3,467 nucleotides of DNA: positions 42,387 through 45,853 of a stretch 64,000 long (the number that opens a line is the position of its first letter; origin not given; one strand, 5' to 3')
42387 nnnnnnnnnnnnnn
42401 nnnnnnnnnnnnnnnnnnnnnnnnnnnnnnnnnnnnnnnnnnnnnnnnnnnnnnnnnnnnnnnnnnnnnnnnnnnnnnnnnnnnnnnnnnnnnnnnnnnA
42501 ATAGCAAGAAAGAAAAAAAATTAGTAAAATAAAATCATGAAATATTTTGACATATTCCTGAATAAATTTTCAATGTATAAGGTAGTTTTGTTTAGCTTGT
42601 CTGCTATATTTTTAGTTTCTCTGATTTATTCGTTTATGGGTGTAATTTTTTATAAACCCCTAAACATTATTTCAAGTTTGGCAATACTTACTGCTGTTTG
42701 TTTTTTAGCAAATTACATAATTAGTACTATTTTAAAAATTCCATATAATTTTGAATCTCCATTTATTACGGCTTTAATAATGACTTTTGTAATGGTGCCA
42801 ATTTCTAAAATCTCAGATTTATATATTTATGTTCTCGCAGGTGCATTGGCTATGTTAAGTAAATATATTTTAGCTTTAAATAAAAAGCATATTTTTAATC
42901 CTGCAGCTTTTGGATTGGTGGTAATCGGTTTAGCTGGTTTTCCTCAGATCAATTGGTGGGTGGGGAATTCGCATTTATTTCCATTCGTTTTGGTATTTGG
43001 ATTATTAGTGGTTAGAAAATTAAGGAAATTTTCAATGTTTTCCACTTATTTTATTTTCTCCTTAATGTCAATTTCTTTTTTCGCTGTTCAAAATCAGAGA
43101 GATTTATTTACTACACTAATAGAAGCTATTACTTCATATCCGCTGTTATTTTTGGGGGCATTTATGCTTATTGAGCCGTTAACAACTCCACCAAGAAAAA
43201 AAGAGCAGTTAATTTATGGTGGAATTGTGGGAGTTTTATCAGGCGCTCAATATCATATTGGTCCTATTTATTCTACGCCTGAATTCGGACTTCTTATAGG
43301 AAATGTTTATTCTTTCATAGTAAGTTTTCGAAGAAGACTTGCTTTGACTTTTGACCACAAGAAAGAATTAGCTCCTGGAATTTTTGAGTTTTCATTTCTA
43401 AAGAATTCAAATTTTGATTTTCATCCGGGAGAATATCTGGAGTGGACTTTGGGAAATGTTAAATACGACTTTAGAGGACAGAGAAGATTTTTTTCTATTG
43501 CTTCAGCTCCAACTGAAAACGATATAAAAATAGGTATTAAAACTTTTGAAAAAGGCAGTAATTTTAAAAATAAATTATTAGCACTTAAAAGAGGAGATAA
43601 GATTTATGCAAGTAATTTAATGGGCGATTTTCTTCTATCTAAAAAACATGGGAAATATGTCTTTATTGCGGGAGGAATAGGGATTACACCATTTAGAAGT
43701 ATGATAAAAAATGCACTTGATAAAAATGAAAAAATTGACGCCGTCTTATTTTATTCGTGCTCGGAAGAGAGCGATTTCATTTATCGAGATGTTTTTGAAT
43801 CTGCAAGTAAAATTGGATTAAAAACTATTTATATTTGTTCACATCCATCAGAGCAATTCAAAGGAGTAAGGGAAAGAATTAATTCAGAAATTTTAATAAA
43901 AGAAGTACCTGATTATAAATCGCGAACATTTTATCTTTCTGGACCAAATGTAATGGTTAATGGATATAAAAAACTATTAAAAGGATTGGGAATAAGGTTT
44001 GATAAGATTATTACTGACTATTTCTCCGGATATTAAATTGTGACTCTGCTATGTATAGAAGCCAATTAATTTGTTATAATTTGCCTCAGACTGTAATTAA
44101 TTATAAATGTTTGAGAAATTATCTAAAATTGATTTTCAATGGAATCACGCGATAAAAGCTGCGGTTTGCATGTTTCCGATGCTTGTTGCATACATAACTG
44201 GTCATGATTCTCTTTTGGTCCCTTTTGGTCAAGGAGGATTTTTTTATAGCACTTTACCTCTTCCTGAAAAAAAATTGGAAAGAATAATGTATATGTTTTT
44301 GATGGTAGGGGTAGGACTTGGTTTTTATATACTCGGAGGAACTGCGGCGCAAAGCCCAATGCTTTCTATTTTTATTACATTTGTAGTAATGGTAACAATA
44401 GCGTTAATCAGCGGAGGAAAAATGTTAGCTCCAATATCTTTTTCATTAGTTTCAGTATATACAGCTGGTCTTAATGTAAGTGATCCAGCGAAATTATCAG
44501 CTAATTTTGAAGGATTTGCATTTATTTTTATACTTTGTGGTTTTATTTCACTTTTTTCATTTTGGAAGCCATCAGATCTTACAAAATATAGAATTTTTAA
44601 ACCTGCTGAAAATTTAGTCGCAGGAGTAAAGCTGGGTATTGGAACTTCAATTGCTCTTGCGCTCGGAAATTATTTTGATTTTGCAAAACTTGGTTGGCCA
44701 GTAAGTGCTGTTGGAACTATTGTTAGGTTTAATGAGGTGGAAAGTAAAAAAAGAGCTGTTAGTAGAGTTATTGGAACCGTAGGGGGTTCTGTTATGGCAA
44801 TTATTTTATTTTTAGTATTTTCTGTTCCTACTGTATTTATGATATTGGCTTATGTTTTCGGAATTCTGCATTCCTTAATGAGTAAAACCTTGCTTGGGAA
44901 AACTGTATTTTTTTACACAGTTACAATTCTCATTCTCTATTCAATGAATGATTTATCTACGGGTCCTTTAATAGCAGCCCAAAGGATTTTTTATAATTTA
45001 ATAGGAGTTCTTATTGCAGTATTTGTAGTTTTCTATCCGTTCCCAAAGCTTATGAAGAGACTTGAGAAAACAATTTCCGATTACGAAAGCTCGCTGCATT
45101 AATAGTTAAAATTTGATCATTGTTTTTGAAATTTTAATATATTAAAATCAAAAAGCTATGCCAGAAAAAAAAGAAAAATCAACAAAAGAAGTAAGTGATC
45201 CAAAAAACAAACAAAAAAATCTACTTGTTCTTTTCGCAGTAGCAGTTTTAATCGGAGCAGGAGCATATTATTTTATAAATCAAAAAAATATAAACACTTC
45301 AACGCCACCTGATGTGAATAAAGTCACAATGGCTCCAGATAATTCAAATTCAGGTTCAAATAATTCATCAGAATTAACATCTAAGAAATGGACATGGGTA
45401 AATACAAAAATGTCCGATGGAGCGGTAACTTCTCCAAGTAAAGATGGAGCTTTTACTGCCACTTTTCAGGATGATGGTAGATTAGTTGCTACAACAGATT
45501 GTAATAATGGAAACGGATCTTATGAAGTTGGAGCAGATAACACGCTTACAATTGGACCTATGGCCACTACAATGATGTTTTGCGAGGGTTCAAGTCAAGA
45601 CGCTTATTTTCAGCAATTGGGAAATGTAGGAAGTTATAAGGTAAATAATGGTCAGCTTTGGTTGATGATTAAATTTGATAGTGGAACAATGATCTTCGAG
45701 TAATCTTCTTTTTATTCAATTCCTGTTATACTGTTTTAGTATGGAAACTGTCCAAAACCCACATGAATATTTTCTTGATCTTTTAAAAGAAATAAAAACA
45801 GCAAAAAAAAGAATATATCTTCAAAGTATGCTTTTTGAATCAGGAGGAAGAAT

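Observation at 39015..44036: Compact NQR/RNF-like flavin electron-transfer cassette built from fusion proteins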

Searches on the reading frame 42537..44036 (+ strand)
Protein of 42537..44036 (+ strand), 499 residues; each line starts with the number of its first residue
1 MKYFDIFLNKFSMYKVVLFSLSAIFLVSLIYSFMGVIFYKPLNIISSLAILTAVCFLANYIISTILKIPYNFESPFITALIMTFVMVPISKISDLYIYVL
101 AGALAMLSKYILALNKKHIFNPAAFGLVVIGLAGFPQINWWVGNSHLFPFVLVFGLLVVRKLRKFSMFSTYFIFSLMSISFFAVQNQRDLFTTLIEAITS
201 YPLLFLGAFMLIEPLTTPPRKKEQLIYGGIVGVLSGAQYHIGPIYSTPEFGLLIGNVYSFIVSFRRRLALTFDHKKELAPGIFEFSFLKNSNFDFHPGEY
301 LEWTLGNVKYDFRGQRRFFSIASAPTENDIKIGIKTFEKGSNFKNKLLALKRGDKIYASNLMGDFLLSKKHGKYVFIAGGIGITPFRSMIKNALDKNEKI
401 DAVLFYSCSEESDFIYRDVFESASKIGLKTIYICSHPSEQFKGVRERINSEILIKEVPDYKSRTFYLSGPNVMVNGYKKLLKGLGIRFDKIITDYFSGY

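Call 3: search_protein_families(library=pfam, proteins=[window:42537-44036:+], max_evalue=0.1)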
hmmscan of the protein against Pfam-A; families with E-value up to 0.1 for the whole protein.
window:42537-44036:+ (499 aa): 4 families
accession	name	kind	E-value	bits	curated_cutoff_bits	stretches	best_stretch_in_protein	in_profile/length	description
PF00175.26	NAD_binding_1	-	5.6e-13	49.9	22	1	376-478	1-108/109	Oxidoreductase NAD-binding domain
PF03116.20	NQR2_RnfD_RnfE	-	1.5e-05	25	27.7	1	151-259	179-283/296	NQR2, RnfD, RnfE family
PF08030.17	NAD_binding_6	-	0.0057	17.2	22.2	1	375-407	5-41/156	Ferric reductase NAD binding domain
PF11151.13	DUF2929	-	0.013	16.2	23.8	1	56-90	15-49/56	Protein of unknown function (DUF2929)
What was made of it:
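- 42537..44036 (+): O5: type-B fusion with the same two-domain architecture. It belongs to a separate old lineage. PF00175 at 49.9 bits; PF03116 at 25.0 bits, below the 27.7 cutoff (call 3).
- Checked: O5, 42537-44036: PF03116 at 25.0 bits, just below the cutoff, plus PF00175 at 49.9 bits (call 3).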

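Call 4: search_protein_families(library=ncbifam, proteins=[window:42537-44036:+], max_evalue=0.1)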
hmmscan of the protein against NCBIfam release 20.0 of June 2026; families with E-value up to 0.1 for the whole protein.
window:42537-44036:+ (499 aa): 23 families
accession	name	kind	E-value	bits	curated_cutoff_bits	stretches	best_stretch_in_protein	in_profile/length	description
NF007964.0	PRK10684.1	equivalog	4.4e-21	75.2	383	1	277-496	19-237/333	NADH oxidoreductase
NF009805.0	PRK13289.1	equivalog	7e-19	68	432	1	293-496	183-392/399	NO-inducible flavohemoprotein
TIGR02160.1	PA_CoA_Oxy5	hypoth_equivalog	2.3e-17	62.9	420.8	1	290-496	28-241/352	1,2-phenylacetyl-CoA epoxidase subunit PaaE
NF040810.1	BenC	equivalog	1.6e-16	60.4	430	1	287-496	126-330/333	benzoate 1,2-dioxygenase electron transfer component BenC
NF005963.0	PRK08051.1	equivalog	8.1e-16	58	230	1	276-496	12-230/233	NAD(P)H-flavin reductase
NF058606.1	GlBtMonoRdsGbcB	equivalog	8.6e-16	57.8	500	1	291-491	39-242/362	glycine betaine monooxygenase reductase subunit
NF052252.1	flav_redu_LuxG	exception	3.5e-13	49.3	340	1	277-497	10-230/232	flavin mononucleotide reductase LuxG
TIGR01941.1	nqrF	equivalog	4.7e-13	48.8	295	1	321-497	227-404/405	NADH:ubiquinone reductase (Na(+)-transporting) subunit F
NF045803.1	MethMoxFADbindMmoC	equivalog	1.5e-11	43.7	500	1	290-496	135-340/343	aromatic/alkene monooxygenase hydroxylase FAD-binding subunit MmoC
NF008822.0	PRK11872.1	equivalog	2e-11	43.5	402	1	290-493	132-332/341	anthranilate 1,2-dioxygenase electron transfer component AntC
NF000796.0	PRK00054.1-1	equivalog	1.3e-09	37.7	224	1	336-481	56-189/254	dihydroorotate dehydrogenase electron transfer subunit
NF040830.1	sulfhyd_ShyC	equivalog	7.3e-09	35.2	600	1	290-420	34-157/288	NAD(P)-dependent hydrogenase/sulfhydrogenase 2 subunit gamma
NF006220.0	PRK08345.1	subfamily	7.1e-07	28.7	395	1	290-418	38-161/294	cytochrome-c3 hydrogenase subunit gamma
NF000798.0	PRK00054.1-3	equivalog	8.5e-05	22.3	219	1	316-402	49-130/244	dihydroorotate dehydrogenase electron transfer subunit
NF004862.0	PRK06222.1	subfamily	0.00013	21.5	220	1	311-487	39-206/281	sulfide/dihydroorotate dehydrogenase-like FAD/NAD-binding protein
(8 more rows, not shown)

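Call 63: find_related_loci(query=window:42537-44036:+, collection=metagenome_contigs, flank=10000)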
Query window:42537-44036:+ (499 aa) in metagenome_contigs; peptide patterns used: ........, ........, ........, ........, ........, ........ (x = any residue, [..] = any of these).
181 stretches matched a pattern, but none encodes a relative of the query by tblastn (E <= 1e-3).
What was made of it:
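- Tried and rejected: First metagenome scan with O5 alone: found nothing (call 63).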

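Call 66: find_related_loci(query=A5, collection=metagenome_contigs, flank=10000)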
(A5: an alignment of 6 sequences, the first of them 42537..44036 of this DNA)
Query A5 (499 aa) in metagenome_contigs; peptide patterns used: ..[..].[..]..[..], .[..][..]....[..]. (x = any residue, [..] = any of these).
600 stretches matched a pattern (row limit reached: there are more); 418 encode a relative of the query (tblastn E <= 1e-3); the best 80 are kept; 80 distinct loci.
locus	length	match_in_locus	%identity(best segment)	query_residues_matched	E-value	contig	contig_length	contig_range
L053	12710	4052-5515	46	1-499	2e-143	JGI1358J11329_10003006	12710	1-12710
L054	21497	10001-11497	45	1-499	1e-135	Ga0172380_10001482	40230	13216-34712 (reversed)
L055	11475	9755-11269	45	1-499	1e-135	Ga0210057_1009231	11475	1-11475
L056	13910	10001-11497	43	5-499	1e-133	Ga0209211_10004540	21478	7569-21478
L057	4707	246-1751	42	1-499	5e-134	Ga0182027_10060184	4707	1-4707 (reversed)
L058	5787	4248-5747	42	1-498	5e-132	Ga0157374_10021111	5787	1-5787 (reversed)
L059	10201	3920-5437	43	1-499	2e-130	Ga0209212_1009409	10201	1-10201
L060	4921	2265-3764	43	5-499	1e-130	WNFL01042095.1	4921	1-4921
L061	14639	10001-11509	39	1-498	1e-127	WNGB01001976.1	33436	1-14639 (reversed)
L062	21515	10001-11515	39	1-499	3e-127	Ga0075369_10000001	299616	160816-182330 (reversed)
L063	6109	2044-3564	40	1-499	4e-127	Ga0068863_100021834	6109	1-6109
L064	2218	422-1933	42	5-499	7e-135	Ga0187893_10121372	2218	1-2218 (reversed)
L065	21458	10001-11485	43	1-499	6e-126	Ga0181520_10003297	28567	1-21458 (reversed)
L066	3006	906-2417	40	1-499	3e-130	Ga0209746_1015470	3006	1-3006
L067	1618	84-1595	40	1-499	2e-135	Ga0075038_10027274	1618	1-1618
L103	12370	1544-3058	39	1-499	3e-113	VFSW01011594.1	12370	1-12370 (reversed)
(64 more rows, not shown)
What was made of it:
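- Tried and rejected: An alignment-driven scan gave 80 loci (call 66).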

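Call 70: search_protein_families(library=pfam, proteins=[L103:230-799:+, L103:802-1557:+, L103:1541-3064:+, L103:2987-3793:-, L103:4138-4704:+, L103:4851-5837:+, L103:8865-9719:+, L103:10156-10770:+, L103:10772-12070:+], max_evalue=0.001)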
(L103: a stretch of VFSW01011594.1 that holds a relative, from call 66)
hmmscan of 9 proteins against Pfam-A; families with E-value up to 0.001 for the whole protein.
L103:230-799:+ (189 aa): 1 family
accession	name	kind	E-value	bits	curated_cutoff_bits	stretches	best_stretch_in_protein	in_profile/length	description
PF04205.19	FMN_bind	-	6.2e-11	43.2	22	1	110-184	2-76/77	FMN-binding domain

L103:802-1557:+ (251 aa): 1 family
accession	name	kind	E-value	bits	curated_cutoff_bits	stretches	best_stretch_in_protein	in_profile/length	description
PF02424.20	ApbE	-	8.5e-44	150.5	25.6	2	92-223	125-259/266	ApbE family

L103:1541-3064:+ (507 aa): 3 families
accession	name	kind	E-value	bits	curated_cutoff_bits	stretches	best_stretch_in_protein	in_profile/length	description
PF00175.26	NAD_binding_1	-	1.8e-15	58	22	1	381-484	1-107/109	Oxidoreductase NAD-binding domain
PF03116.20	NQR2_RnfD_RnfE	-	1.8e-08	34.6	27.7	1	145-265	169-285/296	NQR2, RnfD, RnfE family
PF00970.30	FAD_binding_6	-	7.3e-06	26.7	21.1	1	274-362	2-90/99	Oxidoreductase FAD-binding domain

L103:2987-3793:- (268 aa): 0 families

L103:4138-4704:+ (188 aa): 6 families
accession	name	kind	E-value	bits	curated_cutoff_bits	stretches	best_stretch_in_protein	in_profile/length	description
PF01926.29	MMR_HSR1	-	4.7e-20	72.2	21.9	1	26-144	2-113/113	50S ribosome-binding GTPase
PF02421.24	FeoB_N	-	7.5e-17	61.7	27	1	26-187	3-156/156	Ferrous iron transport protein B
PF03193.22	RsgA_GTPase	-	5.3e-10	39.8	30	1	26-79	109-168/174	RsgA GTPase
PF00009.33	GTP_EFTU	-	8.3e-10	39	26.5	1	110-187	96-182/188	Elongation factor Tu GTP binding domain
PF00350.29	Dynamin_N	-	0.00029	21.3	27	0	27-47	2-22/168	Dynamin family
PF16897.10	MMR_HSR1_Xtn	-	0.00089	19.7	35.2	0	137-188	57-101/106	C-terminal region of MMR_HSR1 domain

L103:4851-5837:+ (328 aa): 2 families
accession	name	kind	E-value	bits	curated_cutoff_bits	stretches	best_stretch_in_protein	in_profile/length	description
PF06481.20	COX_ARM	-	4.5e-13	49.3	23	1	243-287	1-45/46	COX Aromatic Rich Motif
PF00116.26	COX2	-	1.3e-05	25.5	22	1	156-229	46-119/120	Cytochrome C oxidase subunit II, periplasmic domain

L103:8865-9719:+ (284 aa): 1 family
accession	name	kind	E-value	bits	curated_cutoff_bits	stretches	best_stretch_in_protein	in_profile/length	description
PF01040.23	UbiA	-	1.2e-59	202.1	34.2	1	18-266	2-249/250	UbiA prenyltransferase family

L103:10156-10770:+ (204 aa): 1 family
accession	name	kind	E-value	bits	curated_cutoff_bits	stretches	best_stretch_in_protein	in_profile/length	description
PF00717.28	Peptidase_S24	-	3.4e-25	88.5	23.3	1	84-196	1-115/116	Peptidase S24-like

L103:10772-12070:+ (432 aa): 4 families
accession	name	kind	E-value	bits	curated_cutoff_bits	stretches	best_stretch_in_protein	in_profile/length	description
PF00817.25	IMS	-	1.9e-41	141.9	23.2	1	14-158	2-148/148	impB/mucB/samB family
PF11799.13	IMS_C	-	2e-11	44.7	20.7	1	249-353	3-105/109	impB/mucB/samB family C-terminal domain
PF11798.14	IMS_HHH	-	5.7e-06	26.7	24.4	1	173-201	4-32/32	IMS family HHH motif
PF13438.11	DUF4113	-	0.00039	20.8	24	1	370-392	3-25/51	Domain of unknown function (DUF4113)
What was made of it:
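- In L103 a reverse-strand gene and a GTPase gene separate the two (call 70).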

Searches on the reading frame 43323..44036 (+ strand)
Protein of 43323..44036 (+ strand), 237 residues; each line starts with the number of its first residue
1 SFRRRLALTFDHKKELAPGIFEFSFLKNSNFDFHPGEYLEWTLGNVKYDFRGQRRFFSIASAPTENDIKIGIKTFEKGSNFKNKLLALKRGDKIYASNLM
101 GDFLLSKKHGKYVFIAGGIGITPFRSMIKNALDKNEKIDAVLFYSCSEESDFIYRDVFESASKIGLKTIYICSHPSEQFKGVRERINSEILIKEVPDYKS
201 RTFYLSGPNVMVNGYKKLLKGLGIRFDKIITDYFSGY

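Call 77: search_solved_structures(query=window:43323-44036:+, max_evalue=1e-8, show_alignments=4)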
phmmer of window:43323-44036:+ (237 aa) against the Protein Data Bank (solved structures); distinct sequences matched with E-value up to 1e-8: 7.
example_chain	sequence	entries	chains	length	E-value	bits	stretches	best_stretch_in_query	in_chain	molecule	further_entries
7qty_A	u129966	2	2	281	5.1e-11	46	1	84-236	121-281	Na(+)-translocating NADH-quinone reductase subunit F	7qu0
4u9u_A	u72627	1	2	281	3.5e-09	39.9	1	83-236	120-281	Na(+)-translocating NADH-quinone reductase subunit F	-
8ad4_A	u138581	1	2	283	3.6e-09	39.9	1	83-236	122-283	Na(+)-translocating NADH-quinone reductase subunit F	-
4uaj_A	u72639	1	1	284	3.6e-09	39.9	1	83-236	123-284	Na(+)-translocating NADH-quinone reductase subunit F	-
7xk3_F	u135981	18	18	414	3.9e-09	39.8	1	83-237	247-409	Na(+)-translocating NADH-quinone reductase subunit F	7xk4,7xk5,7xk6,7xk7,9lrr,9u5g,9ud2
7qu3_A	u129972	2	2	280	7.4e-09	38.9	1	55-236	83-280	Na(+)-translocating NADH-quinone reductase subunit F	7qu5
8a1t_F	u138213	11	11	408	8.7e-09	38.7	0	83-236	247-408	Na(+)-translocating NADH-quinone reductase subunit F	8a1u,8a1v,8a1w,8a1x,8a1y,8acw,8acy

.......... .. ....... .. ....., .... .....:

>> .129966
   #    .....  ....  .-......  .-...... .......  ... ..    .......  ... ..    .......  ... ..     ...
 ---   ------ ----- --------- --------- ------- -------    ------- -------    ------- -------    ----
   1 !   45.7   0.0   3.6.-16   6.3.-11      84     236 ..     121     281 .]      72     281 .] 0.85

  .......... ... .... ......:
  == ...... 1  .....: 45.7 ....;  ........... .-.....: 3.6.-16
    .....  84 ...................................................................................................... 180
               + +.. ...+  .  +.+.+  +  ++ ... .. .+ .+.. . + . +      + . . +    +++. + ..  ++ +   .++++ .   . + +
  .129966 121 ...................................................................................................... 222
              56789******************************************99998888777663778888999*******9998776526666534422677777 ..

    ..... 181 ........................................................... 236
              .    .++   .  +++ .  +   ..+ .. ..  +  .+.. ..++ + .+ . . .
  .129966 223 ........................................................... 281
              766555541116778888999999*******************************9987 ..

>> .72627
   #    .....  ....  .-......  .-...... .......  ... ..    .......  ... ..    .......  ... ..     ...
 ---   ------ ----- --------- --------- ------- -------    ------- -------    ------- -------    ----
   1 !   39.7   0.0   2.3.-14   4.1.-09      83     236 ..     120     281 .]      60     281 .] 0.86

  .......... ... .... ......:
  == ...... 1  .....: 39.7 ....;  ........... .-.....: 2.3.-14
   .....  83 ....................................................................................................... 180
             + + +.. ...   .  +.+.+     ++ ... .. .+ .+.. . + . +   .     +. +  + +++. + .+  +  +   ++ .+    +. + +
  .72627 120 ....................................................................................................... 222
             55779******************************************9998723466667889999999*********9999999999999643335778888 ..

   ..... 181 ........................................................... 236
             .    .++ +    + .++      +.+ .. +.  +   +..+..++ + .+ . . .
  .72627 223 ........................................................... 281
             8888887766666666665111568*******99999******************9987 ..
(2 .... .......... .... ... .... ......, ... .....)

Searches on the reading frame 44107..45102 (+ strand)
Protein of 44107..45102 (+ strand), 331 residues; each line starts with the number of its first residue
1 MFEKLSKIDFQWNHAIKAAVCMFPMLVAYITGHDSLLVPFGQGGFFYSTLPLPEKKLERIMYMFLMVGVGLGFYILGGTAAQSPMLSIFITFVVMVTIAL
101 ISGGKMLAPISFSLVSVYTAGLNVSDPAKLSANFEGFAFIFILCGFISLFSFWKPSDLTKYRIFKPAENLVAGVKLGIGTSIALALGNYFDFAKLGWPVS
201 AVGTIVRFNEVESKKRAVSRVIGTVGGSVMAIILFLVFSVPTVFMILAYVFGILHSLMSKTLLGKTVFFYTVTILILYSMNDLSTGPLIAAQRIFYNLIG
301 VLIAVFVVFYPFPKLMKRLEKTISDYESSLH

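Call 3: search_protein_families(library=pfam, proteins=[window:44107-45102:+], max_evalue=0.1)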
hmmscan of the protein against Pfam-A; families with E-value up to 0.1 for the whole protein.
window:44107-45102:+ (331 aa): 2 families
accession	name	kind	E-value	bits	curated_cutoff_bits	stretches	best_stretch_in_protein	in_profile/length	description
PF13515.12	FUSC_2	-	8.7e-14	52.2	25.6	1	182-307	1-126/126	Fusaric acid resistance protein-like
PF06081.17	ArAE_1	-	8.6e-05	23.1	22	1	174-308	8-138/141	Aromatic acid exporter family member 1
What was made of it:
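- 44107..45102 (+): Context only: a FUSC_2-family membrane protein directly downstream. PF13515, E=9e-14 (call 3).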

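Call 4: search_protein_families(library=ncbifam, proteins=[window:44107-45102:+], max_evalue=0.1)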
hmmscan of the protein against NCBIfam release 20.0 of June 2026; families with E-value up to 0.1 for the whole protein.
window:44107-45102:+ (331 aa): 2 families
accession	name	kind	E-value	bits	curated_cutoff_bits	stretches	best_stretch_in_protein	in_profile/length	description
TIGR01667.1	YCCS_YHFK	subfamily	8.1e-08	30.9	467.8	1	212-321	425-534/701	YccS/YhfK family putative transporter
TIGR01666.1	YCCS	hypoth_equivalog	9.4e-06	24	470.75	1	174-322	386-533/705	YccS family putative transporter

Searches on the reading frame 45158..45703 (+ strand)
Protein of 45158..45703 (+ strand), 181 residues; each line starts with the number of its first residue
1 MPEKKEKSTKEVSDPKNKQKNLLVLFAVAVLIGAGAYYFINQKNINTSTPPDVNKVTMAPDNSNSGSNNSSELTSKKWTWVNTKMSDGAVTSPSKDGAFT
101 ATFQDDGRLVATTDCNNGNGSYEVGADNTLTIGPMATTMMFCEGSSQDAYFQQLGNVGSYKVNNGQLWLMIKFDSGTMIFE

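Call 3: search_protein_families(library=pfam, proteins=[window:45158-45703:+], max_evalue=0.1)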
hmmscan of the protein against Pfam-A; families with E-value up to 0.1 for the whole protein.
window:45158-45703:+ (181 aa): 2 families
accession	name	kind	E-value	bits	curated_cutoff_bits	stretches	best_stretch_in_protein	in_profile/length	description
PF03724.22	META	-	1.4e-15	57.7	24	1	79-178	8-106/109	META domain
PF14283.11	CD1107-like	-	0.0087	16.4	26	1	4-43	113-154/158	Mobile element protein CD1107-like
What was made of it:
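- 45158..45703 (+): Context only: an anchored META-domain protein lying between the flavin cluster and cyo. PF03724, E=1.4e-15 (call 3).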

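Call 4: search_protein_families(library=ncbifam, proteins=[window:45158-45703:+], max_evalue=0.1)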
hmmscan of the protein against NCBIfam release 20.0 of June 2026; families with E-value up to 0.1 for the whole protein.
window:45158-45703:+ (181 aa): 4 families
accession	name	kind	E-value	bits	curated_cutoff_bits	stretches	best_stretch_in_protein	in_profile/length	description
NF004285.1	PRK05696.1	equivalog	0.0097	15.7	179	1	1-52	1-53/171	flagellar basal body-associated protein FliL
NF042931.1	SAG1386_EF1546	equivalog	0.01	16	80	1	21-131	33-130/158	SAG1386/EF1546 family surface-associated protein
NF047528.1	LIMLP_03685_anti-sigma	equivalog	0.027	13.7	200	1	4-58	44-99/347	LIMLP_03685 family anti-sigma factor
NF009420.1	PRK12785.1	equivalog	0.032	14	197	1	5-44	5-45/161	flagellar basal body-associated protein FliL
